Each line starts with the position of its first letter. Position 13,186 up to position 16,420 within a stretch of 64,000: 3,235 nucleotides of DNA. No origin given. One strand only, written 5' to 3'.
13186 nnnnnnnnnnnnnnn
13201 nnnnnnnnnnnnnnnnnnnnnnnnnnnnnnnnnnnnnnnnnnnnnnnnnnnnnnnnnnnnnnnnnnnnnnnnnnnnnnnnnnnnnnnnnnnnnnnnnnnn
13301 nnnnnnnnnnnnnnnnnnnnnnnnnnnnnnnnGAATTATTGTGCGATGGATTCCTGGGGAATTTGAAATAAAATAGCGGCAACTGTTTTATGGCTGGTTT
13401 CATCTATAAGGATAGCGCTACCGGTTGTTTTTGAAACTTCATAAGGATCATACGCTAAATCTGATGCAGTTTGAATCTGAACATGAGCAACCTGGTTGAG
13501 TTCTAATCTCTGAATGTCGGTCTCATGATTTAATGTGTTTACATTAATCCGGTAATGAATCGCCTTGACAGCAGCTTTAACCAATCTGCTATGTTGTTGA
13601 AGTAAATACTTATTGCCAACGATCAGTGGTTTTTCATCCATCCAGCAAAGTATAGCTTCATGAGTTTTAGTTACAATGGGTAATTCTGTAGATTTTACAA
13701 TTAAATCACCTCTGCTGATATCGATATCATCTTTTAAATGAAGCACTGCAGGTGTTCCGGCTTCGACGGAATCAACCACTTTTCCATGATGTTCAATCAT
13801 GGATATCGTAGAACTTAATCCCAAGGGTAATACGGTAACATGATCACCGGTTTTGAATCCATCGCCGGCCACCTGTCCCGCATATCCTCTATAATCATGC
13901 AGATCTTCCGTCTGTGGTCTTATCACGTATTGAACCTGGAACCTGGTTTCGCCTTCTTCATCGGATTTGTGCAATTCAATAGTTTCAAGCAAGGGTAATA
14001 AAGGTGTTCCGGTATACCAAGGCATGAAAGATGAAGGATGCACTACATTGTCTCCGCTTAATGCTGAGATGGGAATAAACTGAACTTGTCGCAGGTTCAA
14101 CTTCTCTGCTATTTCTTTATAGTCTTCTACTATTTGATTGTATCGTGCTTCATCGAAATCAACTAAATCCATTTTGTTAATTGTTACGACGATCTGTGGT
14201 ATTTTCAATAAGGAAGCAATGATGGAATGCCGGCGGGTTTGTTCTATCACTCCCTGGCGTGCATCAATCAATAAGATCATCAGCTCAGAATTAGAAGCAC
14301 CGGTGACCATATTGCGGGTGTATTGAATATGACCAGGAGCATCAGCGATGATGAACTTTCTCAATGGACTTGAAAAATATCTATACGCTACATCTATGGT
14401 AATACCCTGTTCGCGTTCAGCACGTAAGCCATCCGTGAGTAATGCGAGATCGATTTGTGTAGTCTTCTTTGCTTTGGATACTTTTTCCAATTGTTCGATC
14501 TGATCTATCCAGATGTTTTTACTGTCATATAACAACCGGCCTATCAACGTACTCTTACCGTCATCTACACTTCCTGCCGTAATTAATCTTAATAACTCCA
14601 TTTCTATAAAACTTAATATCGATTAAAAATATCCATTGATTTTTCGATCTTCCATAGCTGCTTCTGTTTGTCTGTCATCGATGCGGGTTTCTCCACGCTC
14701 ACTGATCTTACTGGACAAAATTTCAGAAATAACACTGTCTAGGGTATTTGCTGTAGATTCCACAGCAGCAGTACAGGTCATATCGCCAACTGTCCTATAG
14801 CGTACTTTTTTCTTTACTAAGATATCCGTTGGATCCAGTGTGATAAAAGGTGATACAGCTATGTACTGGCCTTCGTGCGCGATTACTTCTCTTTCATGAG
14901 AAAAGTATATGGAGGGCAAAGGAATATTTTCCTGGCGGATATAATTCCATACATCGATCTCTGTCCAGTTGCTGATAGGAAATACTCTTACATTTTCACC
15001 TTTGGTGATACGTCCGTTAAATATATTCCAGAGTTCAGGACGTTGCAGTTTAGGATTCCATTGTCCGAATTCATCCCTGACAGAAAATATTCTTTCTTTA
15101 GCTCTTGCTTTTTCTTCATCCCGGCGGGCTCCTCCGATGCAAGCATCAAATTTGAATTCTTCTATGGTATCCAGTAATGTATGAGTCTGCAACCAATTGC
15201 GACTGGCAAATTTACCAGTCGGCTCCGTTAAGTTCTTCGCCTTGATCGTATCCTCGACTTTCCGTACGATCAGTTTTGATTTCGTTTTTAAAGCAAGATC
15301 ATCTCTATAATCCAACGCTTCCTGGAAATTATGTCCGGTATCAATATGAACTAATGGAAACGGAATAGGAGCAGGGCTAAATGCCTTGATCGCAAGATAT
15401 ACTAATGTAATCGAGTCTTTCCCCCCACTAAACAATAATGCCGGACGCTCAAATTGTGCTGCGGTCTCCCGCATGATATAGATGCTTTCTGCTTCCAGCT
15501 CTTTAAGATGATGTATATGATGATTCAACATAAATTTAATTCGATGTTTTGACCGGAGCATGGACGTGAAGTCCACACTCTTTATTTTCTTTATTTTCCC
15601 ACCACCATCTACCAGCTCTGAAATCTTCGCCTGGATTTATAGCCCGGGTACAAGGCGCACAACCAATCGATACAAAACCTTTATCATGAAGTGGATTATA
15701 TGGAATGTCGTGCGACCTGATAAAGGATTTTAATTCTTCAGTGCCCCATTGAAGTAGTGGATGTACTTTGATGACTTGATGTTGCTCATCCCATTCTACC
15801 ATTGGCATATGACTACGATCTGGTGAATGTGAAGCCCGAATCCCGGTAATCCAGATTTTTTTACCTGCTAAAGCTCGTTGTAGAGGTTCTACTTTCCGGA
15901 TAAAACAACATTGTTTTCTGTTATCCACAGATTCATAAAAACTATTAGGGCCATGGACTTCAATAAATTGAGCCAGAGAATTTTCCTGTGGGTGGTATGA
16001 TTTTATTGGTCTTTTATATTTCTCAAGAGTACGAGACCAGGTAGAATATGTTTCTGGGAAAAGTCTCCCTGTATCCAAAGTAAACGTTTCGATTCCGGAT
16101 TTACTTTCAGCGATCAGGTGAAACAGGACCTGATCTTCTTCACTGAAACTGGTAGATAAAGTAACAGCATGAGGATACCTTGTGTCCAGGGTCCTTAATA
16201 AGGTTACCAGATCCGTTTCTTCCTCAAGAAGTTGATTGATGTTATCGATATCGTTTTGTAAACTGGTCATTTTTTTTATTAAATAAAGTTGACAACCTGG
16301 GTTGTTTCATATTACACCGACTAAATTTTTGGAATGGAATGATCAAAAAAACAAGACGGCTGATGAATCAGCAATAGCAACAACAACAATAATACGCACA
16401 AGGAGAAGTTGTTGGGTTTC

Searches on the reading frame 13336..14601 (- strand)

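Call 27: search_protein_families(library=ncbifam, proteins=[window:13336-14601:-], max_evalue=0.00001)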
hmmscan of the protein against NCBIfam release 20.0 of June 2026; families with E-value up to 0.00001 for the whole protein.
window:13336-14601:- (421 aa): 28 families (the best 25 are shown)
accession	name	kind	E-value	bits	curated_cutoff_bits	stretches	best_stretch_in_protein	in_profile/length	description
NF004035.0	PRK05506.1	subfamily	3.4e-174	580.6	715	1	2-413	23-431/632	bifunctional sulfate adenylyltransferase subunit 1/adenylylsulfate kinase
NF003478.0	PRK05124.1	equivalog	1.5e-161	538.2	590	1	2-416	26-437/475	sulfate adenylyltransferase subunit CysN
TIGR02034.1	CysN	subfamily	4.6e-158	526.5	336.1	1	4-409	1-403/406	sulfate adenylyltransferase, large subunit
NF008969.0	PRK12317.1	subfamily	3.3e-70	236.8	502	1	4-400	8-408/426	elongation factor 1-alpha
TIGR00483.1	EF-1_alpha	equivalog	5.6e-62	209.6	540.1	1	4-377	8-386/427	translation elongation factor EF-1 subunit alpha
TIGR00475.1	selB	equivalog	4.8e-28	98.2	242.25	1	44-184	17-152/581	selenocysteine-specific translation elongation factor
NF000766.0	PRK00049.1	subfamily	2.8e-26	92.3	449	1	8-314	17-308/396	elongation factor Tu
NF009372.0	PRK12735.1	subfamily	9.4e-25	87.2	479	1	8-312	17-306/396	elongation factor Tu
NF009373.0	PRK12736.1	subfamily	3.2e-23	82.1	452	1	8-307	17-299/394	elongation factor Tu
TIGR00485.1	EF-Tu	equivalog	1.8e-22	79.7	522.4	1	8-309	17-301/394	elongation factor Tu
TIGR03680.1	eif2g_arch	equivalog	2.4e-15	56.7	514.5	1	6-186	8-185/407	translation initiation factor IF-2 subunit gamma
NF003077.0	PRK04000.1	equivalog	1.5e-14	53.9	315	1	6-186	12-189/412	translation initiation factor IF-2 subunit gamma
NF033148.1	tet_protect_M_W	exception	1.2e-13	50.3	1100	1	8-160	8-146/639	TetM/TetW/TetO/TetS family tetracycline resistance ribosomal protection protein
TIGR01393.1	lepA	equivalog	3.7e-13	48.7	533.9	1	11-186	11-168/595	translation elongation factor 4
NF012155.1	tet_protect_M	exception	1e-12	47.1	1420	1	9-160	9-147/639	tetracycline resistance ribosomal protection protein Tet(M)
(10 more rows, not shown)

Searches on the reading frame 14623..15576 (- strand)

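Call 27: search_protein_families(library=ncbifam, proteins=[window:14623-15576:-], max_evalue=0.00001)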
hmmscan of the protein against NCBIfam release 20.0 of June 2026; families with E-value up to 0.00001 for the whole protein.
window:14623-15576:- (317 aa): 13 families
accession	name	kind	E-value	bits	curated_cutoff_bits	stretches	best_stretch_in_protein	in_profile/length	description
NF003587.0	PRK05253.1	subfamily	7.7e-132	439.1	195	1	19-317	4-301/301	sulfate adenylyltransferase subunit CysD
NF009214.0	PRK12563.1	equivalog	1.1e-123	412.7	413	1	17-317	17-317/317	sulfate adenylyltransferase subunit CysD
TIGR02039.1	CysD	subfamily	6.2e-120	400.3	396.6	1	24-317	1-294/294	sulfate adenylyltransferase, small subunit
NF010367.0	PRK13795.1-2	equivalog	4e-13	48.7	456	1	16-103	215-299/584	hypothetical protein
NF002537.0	PRK02090.1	equivalog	4.7e-13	49.3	154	1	18-220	17-196/244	phosphoadenylyl-sulfate reductase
TIGR02057.1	PAPS_reductase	equivalog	1.3e-09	38.3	254.2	0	71-169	49-154/224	phosphoadenosine phosphosulfate reductase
NF006351.0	PRK08576.1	equivalog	1.3e-09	37.2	290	1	14-162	208-350/436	hypothetical protein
NF010366.0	PRK13795.1-1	equivalog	2.1e-09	36.1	745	1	17-224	237-431/667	hypothetical protein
NF010368.0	PRK13795.1-3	equivalog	2.8e-09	35.8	588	0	21-111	225-312/635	hypothetical protein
NF006327.0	PRK08557.1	equivalog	5e-09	35.4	366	0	12-108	147-243/415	hypothetical protein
NF010369.0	PRK13795.1-4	equivalog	1.9e-08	33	1086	1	12-109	220-315/633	hypothetical protein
TIGR00434.1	cysH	subfamily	1.1e-07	32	165.1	0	74-224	41-175/214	phosophoadenylyl-sulfate reductase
TIGR02055.1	APS_reductase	subfamily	4e-07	30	235.3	0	73-221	20-152/194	adenylylsulfate reductase, thioredoxin dependent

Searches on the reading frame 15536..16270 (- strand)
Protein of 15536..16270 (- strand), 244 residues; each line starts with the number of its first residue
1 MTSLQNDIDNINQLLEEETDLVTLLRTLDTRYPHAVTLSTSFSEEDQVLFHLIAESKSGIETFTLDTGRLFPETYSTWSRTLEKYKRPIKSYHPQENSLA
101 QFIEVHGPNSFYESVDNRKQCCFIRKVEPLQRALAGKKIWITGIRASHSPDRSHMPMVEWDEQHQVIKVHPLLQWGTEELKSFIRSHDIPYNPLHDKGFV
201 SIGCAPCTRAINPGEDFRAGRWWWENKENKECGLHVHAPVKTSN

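Call 27: search_protein_families(library=ncbifam, proteins=[window:15536-16270:-], max_evalue=0.00001)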
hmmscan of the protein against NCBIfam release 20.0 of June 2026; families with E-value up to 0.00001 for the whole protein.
window:15536-16270:- (244 aa): 11 families
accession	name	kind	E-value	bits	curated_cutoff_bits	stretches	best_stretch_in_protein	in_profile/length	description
NF002537.0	PRK02090.1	equivalog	5.9e-78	261.8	154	1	4-237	12-240/244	phosphoadenylyl-sulfate reductase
TIGR02055.1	APS_reductase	subfamily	9.8e-72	240.8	235.3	1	41-234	1-194/194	adenylylsulfate reductase, thioredoxin dependent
TIGR00434.1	cysH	subfamily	1.2e-52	178.9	165.1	1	31-235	11-213/214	phosophoadenylyl-sulfate reductase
TIGR00424.1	APS_reduc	equivalog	3.1e-45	154.7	553.2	1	7-236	90-324/464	5'-adenylylsulfate reductase, thioredoxin-independent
TIGR02057.1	PAPS_reductase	equivalog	3.5e-43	148.1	254.2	1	31-235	23-224/224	phosphoadenosine phosphosulfate reductase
NF010367.0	PRK13795.1-2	equivalog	1.8e-15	56.5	456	1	10-207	219-415/584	hypothetical protein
NF006327.0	PRK08557.1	equivalog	7.4e-14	51.3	366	1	5-213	153-360/415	hypothetical protein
NF010368.0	PRK13795.1-3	equivalog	1.9e-13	49.6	588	1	19-209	233-422/635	hypothetical protein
NF006351.0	PRK08576.1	equivalog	1.9e-12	46.5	290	1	118-208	310-402/436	hypothetical protein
NF010366.0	PRK13795.1-1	equivalog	1.4e-11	43.3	745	1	36-211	269-447/667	hypothetical protein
NF010369.0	PRK13795.1-4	equivalog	8.1e-06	24.3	1086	0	20-208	238-429/633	hypothetical protein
